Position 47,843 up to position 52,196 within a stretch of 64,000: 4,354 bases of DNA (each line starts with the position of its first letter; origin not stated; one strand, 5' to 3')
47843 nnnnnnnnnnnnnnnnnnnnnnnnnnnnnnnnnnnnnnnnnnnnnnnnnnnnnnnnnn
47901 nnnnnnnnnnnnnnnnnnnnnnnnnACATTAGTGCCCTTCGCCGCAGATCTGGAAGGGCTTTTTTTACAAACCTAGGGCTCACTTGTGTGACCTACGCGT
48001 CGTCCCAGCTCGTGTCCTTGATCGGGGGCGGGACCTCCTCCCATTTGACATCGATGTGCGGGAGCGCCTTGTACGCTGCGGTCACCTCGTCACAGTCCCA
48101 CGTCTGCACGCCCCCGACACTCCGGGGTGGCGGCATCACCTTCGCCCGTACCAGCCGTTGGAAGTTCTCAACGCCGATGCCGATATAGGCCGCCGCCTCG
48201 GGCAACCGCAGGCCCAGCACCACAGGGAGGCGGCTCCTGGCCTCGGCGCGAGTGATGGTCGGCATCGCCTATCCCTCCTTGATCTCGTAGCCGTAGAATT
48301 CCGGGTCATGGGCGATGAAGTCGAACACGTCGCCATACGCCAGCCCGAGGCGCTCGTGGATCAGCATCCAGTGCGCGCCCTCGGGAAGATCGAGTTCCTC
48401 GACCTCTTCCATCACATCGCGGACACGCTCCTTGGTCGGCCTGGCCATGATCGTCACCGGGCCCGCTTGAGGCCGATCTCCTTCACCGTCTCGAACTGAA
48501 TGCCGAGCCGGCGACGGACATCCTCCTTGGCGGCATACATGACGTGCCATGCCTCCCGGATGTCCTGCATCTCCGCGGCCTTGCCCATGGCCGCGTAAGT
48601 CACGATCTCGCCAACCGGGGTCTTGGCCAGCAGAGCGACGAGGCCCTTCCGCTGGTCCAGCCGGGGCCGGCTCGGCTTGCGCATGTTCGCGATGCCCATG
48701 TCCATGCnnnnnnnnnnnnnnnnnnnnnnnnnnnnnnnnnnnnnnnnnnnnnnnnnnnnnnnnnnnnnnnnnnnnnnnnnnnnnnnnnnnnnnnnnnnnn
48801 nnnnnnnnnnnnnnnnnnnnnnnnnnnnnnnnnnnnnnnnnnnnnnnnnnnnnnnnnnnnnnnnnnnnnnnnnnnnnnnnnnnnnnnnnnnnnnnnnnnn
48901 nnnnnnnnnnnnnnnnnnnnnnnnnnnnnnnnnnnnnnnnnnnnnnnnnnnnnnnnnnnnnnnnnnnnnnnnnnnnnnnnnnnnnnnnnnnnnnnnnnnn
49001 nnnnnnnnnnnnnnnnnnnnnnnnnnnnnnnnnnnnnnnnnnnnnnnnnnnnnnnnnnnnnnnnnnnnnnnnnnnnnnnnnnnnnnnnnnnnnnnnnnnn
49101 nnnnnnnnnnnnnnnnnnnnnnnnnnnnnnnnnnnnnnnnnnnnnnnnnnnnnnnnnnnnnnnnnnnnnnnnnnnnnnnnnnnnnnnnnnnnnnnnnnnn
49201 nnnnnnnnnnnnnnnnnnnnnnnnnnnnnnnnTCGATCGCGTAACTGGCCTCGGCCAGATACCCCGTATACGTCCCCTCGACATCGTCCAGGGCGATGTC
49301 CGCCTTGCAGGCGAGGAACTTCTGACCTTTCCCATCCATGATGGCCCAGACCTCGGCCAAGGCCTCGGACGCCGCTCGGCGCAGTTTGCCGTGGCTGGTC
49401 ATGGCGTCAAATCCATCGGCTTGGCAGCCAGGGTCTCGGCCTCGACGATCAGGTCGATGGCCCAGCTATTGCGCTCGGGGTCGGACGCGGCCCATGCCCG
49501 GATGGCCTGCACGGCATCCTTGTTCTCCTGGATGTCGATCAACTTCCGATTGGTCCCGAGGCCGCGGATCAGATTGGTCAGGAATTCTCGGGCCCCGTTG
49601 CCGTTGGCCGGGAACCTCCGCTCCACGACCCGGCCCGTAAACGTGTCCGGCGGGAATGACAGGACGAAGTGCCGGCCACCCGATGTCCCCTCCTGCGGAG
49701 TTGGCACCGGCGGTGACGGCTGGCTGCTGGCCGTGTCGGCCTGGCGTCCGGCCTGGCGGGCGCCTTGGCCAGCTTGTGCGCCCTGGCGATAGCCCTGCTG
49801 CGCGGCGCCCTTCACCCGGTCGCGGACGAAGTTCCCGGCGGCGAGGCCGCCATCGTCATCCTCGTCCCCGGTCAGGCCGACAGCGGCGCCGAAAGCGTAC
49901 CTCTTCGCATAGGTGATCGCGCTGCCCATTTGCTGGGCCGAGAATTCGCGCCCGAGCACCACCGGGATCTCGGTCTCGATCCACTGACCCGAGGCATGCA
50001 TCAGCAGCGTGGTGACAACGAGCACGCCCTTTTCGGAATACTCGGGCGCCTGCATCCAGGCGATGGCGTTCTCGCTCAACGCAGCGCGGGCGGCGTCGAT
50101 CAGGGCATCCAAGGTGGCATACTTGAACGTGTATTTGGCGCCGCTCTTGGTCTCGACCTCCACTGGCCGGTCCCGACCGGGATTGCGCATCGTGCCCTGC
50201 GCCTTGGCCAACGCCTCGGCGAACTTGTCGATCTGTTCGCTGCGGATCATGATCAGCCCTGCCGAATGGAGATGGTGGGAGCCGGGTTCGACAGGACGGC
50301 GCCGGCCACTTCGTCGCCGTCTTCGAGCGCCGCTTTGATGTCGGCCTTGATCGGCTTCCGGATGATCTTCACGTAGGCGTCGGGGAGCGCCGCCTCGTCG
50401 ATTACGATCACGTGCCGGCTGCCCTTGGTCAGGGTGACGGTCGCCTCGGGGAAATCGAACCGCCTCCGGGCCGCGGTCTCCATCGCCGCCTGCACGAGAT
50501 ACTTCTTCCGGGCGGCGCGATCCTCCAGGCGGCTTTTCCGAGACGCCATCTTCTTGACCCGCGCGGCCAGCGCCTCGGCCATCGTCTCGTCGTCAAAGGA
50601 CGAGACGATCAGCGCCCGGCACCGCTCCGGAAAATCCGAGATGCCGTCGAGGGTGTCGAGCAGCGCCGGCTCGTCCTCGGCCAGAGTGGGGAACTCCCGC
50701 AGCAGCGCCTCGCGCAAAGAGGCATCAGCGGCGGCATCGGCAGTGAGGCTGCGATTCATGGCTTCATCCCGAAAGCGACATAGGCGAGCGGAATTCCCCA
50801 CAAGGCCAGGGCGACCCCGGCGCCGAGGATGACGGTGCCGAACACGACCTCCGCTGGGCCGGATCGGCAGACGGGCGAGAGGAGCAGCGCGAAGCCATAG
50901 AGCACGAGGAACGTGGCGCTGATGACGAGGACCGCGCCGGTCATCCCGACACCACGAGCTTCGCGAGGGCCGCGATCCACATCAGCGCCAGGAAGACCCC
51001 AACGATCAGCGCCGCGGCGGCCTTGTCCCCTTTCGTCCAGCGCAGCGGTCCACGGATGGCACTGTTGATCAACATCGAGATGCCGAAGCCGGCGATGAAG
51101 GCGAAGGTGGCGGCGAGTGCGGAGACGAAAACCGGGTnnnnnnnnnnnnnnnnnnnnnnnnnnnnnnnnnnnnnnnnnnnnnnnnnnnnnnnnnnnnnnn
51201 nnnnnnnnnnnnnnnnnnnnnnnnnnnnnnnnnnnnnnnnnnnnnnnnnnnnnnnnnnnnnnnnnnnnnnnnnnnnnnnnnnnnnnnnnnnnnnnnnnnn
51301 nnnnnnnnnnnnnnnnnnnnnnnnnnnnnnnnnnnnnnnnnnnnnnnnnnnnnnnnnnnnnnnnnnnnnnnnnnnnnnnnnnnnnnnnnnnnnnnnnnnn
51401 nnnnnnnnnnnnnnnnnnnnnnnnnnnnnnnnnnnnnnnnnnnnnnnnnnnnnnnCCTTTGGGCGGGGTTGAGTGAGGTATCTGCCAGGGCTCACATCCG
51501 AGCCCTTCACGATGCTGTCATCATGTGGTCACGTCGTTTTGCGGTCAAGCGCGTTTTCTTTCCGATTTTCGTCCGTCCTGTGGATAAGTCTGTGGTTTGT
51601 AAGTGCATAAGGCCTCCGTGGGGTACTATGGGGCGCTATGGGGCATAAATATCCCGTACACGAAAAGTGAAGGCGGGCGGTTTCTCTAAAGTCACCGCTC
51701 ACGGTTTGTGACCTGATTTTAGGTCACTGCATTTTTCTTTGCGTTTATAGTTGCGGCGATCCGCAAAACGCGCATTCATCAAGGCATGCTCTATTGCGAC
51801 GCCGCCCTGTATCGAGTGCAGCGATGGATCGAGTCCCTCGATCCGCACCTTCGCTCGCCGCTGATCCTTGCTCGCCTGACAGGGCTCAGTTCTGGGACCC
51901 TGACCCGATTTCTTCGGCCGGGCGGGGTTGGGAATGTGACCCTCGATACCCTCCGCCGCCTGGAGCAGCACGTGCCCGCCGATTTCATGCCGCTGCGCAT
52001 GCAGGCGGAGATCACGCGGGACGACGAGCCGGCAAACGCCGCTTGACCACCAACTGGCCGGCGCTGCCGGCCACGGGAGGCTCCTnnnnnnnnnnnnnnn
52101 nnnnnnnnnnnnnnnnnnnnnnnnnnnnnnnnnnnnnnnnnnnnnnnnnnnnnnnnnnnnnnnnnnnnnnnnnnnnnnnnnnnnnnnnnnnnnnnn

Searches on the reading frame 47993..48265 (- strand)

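Call 18: search_protein_families(library=pfam, proteins=[window:47993-48265:-], max_evalue=5)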
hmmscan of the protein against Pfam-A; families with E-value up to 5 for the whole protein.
window:47993-48265:- (90 aa): 2 families
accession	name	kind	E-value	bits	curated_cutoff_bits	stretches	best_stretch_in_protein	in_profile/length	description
PF12728.13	HTH_17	-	0.0096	16.6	27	1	19-52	2-34/51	Helix-turn-helix domain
PF23615.1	Chromo_MIT1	-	0.14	13.1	27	1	57-89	40-72/82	MIT1 Chromo domain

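Call 19: search_protein_families(library=phrogs, proteins=[window:47993-48265:-], max_evalue=0.01)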
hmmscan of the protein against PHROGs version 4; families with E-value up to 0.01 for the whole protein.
window:47993-48265:- (90 aa): 1 family
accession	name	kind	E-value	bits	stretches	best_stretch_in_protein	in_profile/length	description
phrog_66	-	integration and excision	0.00032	21.5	1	19-72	94-147/412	excisionase and transcriptional regulator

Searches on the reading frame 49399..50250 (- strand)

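Call 29: search_protein_families(library=pfam, proteins=[window:49399-50250:-], max_evalue=0.01)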
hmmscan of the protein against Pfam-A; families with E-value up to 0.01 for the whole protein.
window:49399-50250:- (283 aa): 1 family
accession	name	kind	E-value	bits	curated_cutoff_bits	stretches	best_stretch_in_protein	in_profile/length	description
PF04404.17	ERF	-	1.7e-16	61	25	1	10-134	1-126/153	ERF superfamily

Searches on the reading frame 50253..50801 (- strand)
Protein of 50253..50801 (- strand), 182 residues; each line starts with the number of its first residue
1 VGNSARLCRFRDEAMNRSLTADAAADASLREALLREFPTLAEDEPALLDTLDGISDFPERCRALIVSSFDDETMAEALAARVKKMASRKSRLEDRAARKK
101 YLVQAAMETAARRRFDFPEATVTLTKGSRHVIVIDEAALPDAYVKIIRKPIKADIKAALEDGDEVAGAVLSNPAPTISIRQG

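Call 29: search_protein_families(library=pfam, proteins=[window:50253-50801:-], max_evalue=0.01)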
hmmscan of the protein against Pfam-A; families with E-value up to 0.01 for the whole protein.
window:50253-50801:- (182 aa): 1 family
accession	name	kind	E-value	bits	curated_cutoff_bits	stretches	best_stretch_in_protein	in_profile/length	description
PF05565.16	Sipho_Gp157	-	9e-19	68.5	28.6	1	42-179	21-161/162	Siphovirus Gp157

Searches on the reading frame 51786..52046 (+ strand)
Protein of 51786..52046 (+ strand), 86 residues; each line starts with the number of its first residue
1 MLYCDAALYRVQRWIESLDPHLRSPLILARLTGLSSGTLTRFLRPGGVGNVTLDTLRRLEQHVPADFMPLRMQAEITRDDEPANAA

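Call 18: search_protein_families(library=pfam, proteins=[window:51786-52046:+], max_evalue=5)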
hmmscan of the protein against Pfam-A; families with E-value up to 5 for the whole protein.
window:51786-52046:+ (86 aa): 1 family
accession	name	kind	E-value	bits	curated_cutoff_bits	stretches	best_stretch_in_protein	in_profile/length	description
PF13443.12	HTH_26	-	0.005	17.5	22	1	28-59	16-46/63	Cro/C1-type HTH DNA-binding domain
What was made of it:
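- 51786..52046 (+): 86-aa Cro/CI-type HTH protein, a candidate binder of the dyad family (unresolved). Weak Pfam HTH_26 hit (call 18).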

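Call 19: search_protein_families(library=phrogs, proteins=[window:51786-52046:+], max_evalue=0.01)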
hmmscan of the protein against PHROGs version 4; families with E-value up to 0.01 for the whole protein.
window:51786-52046:+ (86 aa): 0 families

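Call 46: search_dna_similar(query=window:51786-52046:+, collection=phages, mode=protein, max_rows=20, max_evalue=0.001)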
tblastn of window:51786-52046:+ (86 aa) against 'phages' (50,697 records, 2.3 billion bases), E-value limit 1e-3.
No match.

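Call 51: find_related_loci(query=window:51786-52046:+, collection=viral_contigs, flank=10000)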
Query window:51786-52046:+ (86 aa) in viral_contigs; peptide patterns used: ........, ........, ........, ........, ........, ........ (x = any residue, [..] = any of these).
35 stretches matched a pattern; 2 encode a relative of the query (tblastn E <= 1e-3); 2 distinct loci.
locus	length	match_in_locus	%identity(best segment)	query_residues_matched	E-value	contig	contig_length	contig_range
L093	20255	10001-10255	83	1-86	7e-46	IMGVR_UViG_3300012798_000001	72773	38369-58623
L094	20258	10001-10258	80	1-86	1e-44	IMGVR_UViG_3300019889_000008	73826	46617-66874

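Call 60: find_related_loci(query=L094:39-653:-, collection=viral_contigs, flank=10000)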
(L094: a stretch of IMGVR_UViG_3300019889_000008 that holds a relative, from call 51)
Query L094:39-653:- (204 aa) in viral_contigs; peptide patterns used: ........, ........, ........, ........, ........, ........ (x = any residue, [..] = any of these).
9 stretches matched a pattern; 1 encode a relative of the query (tblastn E <= 1e-3); 1 distinct loci.
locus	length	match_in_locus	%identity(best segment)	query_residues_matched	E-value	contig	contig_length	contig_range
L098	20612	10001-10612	100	1-204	1e-135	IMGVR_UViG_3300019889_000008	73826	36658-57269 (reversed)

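Call 64: find_related_loci(query=L094:19427-20062:+, collection=viral_contigs, flank=10000)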
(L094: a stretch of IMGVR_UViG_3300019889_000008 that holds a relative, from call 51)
Query L094:19427-20062:+ (211 aa) in viral_contigs; peptide patterns used: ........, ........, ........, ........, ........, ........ (x = any residue, [..] = any of these).
599 stretches matched a pattern (row limit reached: there are more); 6 encode a relative of the query (tblastn E <= 1e-3); 6 distinct loci.
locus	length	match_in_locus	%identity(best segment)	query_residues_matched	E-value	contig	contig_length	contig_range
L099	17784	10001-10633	100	1-211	8e-142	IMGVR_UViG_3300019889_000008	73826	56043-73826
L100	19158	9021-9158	50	158-205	5e-7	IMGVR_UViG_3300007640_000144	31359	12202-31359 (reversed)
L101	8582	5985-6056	75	181-204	9e-6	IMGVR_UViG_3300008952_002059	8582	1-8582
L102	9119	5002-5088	66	181-209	1e-5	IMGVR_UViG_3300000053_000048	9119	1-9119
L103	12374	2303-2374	71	181-204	1e-5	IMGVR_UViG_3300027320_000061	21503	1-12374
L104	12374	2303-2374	71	181-204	1e-5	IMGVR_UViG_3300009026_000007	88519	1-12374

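Call 88: find_homologous_proteins(query=window:51786-52046:+, max_evalue=0.001)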
Query window:51786-52046:+ (86 aa): 6 proteins with E <= 0.001 among 8 candidates.
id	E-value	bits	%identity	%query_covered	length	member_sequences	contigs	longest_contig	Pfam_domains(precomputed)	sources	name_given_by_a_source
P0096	2.4e-50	185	100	100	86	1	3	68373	-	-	-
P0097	3.3e-40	153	83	100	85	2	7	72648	-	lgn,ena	-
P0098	3.1e-39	150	80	100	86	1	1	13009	-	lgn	-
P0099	2.7e-38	147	80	100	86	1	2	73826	-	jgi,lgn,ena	-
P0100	3.1e-38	147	83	100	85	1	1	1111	-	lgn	-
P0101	8.1e-25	104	60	99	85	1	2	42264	-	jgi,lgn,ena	-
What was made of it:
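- Tried and rejected: The 86-aa HTH protein has only six homologues, all within this phage family (calls 46, 51, 88).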

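Call 90: find_encoding_contigs(protein=P0098, flank=10000, max_places=2)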
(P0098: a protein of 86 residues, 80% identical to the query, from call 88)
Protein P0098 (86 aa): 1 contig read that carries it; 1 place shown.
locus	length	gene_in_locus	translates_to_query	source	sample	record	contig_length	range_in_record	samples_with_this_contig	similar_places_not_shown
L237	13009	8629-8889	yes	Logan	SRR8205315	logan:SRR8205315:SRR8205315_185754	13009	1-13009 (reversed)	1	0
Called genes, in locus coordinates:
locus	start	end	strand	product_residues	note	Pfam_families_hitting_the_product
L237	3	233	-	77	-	?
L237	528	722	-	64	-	-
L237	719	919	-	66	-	-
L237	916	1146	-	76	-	-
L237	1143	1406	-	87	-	-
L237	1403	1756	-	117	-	-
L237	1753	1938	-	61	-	-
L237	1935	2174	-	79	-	-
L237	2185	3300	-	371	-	PF00589:Phage_integrase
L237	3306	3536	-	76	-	-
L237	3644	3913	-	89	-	-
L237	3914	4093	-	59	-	-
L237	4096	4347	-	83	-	-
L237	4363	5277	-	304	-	-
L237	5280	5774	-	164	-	-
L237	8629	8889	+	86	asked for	-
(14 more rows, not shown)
